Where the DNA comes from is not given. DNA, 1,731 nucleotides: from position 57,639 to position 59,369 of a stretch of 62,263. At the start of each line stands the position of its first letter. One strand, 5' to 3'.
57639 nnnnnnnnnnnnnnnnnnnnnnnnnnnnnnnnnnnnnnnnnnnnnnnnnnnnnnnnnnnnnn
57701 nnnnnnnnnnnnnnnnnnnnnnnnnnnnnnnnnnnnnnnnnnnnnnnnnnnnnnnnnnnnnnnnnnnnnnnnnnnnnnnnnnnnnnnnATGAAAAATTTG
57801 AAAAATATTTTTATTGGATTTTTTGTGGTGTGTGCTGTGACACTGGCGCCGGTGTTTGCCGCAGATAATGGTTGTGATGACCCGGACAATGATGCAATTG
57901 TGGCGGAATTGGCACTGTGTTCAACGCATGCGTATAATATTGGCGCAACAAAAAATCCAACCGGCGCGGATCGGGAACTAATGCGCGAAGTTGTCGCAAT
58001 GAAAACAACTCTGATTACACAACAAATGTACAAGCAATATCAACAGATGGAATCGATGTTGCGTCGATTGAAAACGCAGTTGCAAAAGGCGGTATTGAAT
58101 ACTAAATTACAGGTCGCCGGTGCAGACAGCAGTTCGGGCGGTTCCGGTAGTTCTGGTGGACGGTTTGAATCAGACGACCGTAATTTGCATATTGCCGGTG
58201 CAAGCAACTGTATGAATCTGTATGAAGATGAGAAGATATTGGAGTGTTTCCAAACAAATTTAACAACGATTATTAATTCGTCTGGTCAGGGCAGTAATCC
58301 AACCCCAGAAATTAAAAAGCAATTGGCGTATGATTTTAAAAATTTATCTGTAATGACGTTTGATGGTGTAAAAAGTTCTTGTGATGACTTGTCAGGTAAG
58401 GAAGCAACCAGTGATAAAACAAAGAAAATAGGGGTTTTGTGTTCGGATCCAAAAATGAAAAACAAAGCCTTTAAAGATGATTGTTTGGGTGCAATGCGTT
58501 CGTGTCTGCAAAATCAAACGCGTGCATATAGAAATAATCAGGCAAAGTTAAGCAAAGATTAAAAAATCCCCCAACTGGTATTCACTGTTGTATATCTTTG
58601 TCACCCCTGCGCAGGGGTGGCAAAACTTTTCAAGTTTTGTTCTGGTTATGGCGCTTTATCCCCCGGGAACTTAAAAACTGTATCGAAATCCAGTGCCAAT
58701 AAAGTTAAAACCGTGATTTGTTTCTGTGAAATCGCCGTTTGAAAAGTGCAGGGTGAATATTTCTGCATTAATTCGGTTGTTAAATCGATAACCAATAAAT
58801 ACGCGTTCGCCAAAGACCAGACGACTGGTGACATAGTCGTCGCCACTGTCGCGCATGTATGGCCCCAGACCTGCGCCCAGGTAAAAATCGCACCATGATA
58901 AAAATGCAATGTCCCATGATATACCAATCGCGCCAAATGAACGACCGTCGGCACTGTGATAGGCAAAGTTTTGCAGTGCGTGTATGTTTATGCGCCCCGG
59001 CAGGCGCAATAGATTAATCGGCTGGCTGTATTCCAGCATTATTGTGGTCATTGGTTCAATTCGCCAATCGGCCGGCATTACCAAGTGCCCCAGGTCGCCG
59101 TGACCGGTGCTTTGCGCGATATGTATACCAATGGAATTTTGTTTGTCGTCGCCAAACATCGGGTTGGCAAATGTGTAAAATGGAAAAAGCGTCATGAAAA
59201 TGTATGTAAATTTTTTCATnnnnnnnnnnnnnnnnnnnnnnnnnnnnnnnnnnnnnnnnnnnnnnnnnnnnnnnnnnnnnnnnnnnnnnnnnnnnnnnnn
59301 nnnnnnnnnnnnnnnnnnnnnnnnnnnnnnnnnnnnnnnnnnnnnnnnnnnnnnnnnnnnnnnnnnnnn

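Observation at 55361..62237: Locus of three large exported cysteine-rich proteins with no recognisable family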

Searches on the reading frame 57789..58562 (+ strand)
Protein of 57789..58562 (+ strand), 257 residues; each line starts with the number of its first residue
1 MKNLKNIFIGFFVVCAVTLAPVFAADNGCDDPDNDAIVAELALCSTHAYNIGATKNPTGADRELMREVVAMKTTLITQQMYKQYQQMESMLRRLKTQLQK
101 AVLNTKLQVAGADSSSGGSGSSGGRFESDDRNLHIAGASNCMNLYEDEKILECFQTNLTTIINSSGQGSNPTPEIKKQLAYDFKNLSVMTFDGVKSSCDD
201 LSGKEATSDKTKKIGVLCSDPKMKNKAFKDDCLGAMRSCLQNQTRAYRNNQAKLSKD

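Call 3: search_protein_families(library=pfam, proteins=[window:57789-58562:+], max_evalue=1)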
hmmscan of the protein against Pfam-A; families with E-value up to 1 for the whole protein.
window:57789-58562:+ (257 aa): 1 family
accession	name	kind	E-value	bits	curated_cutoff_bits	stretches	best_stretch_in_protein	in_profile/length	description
PF20935.2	DUF6847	-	0.042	14.3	27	1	46-106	80-140/141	Family of unknown function (DUF6847)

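Call 4: search_protein_families(library=ncbifam, proteins=[window:57789-58562:+], max_evalue=1)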
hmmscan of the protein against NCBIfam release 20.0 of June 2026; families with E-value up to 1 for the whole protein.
window:57789-58562:+ (257 aa): 1 family
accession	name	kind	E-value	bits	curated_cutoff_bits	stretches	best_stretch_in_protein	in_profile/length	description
NF053808.1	Ssp4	equivalog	0.014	14.7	300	1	63-123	211-272/280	Ssp4 family T6SS effector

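Call 23: find_homologous_proteins(query=window:57789-58562:+)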
Query window:57789-58562:+ (257 aa): 380 proteins with E <= 0.001 among 1169 candidates; the best 120 are listed.
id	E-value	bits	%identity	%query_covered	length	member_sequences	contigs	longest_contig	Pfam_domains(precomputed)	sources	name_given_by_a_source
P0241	1.5e-158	543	95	100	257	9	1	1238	-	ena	-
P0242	4.0e-146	503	87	100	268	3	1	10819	-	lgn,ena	-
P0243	3.5e-127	441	80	100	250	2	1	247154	-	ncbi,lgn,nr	ncbi:MAG: hypothetical protein R8M37_04520 [Alphaproteobacteria bacterium]|nr:hypothetical protein [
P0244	2.3e-110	386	69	98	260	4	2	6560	-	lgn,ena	-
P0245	1.6e-85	304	58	100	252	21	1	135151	-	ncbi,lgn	-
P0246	1.2e-81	292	56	100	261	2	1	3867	-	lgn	-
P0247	1.3e-81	292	57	100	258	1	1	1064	-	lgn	-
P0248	2.8e-81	291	55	100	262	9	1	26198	-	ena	-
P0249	2.9e-81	291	55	98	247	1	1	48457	-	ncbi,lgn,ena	-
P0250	2.6e-80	287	56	100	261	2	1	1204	-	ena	-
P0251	1.1e-79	285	56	100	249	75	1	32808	-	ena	-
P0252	1.4e-79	285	57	100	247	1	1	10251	-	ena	-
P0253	4.0e-79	283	56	100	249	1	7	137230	-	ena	-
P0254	4.0e-79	283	55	100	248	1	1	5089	-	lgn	-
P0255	6.0e-79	283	56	100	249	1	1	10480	-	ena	-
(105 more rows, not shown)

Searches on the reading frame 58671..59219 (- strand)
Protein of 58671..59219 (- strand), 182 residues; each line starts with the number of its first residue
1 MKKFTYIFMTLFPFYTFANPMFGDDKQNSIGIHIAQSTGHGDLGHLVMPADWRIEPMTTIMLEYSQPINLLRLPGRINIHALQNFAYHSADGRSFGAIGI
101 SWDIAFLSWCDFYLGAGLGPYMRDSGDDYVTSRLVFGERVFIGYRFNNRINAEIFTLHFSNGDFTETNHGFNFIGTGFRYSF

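Call 3: search_protein_families(library=pfam, proteins=[window:58671-59147:-], max_evalue=1)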
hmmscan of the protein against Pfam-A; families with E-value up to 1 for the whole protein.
window:58671-59147:- (158 aa): 1 family
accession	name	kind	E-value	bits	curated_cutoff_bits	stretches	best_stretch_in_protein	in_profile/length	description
PF09411.16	PagL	-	9.4e-12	45.7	23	1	85-156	58-135/136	Lipid A 3-O-deacylase (PagL)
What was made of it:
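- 58671..59219 (-): PagL-like eight-stranded outer-membrane barrel gene (182 aa), divergent from C. Pfam PF09411, E 9.4e-12 (call 3).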

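Call 4: search_protein_families(library=ncbifam, proteins=[window:58671-59147:-], max_evalue=1)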
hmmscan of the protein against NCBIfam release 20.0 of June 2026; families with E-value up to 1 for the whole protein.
window:58671-59147:- (158 aa): 0 families

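Call 81: search_protein_families(library=ncbifam, proteins=[window:58671-59219:-], max_evalue=0.01)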
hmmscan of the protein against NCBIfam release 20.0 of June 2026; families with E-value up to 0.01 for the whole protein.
window:58671-59219:- (182 aa): 0 families

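Call 82: search_solved_structures(query=window:58671-59219:-, max_evalue=10, show_alignments=2)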
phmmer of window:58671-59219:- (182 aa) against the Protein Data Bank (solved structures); distinct sequences matched with E-value up to 10: 2.
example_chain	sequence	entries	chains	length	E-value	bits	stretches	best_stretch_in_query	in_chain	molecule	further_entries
2erv_A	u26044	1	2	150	0.3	14.4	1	124-172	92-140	hypothetical protein Paer03002360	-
2ivf_A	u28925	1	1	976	1.1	12.6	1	99-174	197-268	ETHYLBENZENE DEHYDROGENASE ALPHA-SUBUNIT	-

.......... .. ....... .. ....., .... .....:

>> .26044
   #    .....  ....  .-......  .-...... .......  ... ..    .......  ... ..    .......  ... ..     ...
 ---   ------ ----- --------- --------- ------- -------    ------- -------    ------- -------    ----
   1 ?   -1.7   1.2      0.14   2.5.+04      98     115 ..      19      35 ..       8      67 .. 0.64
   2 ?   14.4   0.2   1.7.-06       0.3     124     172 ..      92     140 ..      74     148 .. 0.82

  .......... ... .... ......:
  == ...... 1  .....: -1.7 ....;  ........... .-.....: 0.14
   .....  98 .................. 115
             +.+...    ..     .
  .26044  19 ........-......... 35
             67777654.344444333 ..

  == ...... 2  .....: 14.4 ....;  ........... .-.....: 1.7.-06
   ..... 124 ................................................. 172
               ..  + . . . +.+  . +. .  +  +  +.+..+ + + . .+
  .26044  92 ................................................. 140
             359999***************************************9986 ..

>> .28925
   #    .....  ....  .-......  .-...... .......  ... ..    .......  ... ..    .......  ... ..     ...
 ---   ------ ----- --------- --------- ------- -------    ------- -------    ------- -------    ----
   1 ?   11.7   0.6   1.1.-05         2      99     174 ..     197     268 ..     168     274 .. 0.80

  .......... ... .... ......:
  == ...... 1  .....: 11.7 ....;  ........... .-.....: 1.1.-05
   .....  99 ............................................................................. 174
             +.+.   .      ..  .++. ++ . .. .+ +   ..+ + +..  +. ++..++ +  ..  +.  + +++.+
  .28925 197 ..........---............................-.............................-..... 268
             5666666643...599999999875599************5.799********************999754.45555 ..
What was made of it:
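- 58671..59219 (-): The His-x-Ser-Asn motif aligns with P. aeruginosa PagL 2ERV (call 82).
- On PagL lipid A 3-O-deacylase (the enclosed gene): The alignment itself is weak, E 0.3 (call 82).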
